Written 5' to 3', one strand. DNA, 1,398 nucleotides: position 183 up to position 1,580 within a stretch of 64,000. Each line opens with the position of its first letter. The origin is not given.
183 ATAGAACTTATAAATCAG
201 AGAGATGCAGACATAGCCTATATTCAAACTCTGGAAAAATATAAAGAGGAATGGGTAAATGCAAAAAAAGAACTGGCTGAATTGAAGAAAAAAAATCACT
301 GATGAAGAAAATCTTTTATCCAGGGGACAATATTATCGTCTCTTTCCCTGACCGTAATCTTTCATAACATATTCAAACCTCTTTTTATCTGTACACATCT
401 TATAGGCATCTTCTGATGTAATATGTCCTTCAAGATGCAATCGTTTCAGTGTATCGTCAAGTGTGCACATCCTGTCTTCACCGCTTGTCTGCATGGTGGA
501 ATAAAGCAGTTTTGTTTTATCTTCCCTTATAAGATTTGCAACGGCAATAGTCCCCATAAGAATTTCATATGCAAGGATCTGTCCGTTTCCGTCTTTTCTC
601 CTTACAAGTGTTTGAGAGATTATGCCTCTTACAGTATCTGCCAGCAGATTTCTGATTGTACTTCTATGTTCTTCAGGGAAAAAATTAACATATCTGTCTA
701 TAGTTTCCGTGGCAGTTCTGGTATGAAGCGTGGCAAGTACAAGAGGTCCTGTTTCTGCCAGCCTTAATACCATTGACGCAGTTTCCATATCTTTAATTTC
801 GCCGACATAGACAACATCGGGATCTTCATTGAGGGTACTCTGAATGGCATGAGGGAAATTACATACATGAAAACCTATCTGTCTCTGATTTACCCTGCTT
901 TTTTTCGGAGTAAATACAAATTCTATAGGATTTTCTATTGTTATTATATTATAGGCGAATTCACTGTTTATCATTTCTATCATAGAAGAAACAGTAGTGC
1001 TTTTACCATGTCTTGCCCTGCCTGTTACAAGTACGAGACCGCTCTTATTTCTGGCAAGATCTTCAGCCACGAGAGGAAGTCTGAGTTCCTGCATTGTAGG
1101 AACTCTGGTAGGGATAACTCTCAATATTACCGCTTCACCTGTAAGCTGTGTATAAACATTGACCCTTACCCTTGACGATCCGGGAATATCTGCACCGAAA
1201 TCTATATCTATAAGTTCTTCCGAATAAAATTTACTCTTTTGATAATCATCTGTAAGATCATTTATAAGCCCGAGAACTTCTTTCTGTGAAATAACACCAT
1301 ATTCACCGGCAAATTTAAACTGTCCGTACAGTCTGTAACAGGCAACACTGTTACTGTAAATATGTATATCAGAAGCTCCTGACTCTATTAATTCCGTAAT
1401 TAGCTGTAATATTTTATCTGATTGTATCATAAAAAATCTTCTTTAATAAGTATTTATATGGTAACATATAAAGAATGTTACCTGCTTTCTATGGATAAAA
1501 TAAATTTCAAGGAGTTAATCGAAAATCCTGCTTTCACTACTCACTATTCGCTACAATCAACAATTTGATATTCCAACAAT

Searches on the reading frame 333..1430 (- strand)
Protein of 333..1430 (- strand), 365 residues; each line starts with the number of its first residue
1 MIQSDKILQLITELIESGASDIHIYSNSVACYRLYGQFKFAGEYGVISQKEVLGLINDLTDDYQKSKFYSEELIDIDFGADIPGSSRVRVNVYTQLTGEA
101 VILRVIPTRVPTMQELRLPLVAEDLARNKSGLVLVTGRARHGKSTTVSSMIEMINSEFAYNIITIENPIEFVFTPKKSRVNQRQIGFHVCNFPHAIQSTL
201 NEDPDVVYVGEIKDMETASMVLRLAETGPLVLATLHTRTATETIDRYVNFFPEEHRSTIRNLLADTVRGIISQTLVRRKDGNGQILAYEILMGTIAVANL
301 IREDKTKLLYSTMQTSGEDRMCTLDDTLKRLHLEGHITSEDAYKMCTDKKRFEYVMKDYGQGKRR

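Call 53: search_protein_families(library=pfam, proteins=[window:333-1430:-], max_evalue=0.00001)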
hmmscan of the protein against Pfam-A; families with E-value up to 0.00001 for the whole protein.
window:333-1430:- (365 aa): 1 family
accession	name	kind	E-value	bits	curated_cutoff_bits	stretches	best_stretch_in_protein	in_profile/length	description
PF00437.27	T2SSE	-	2.3e-34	119.1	24.9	1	8-278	13-280/370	Type II/IV secretion system protein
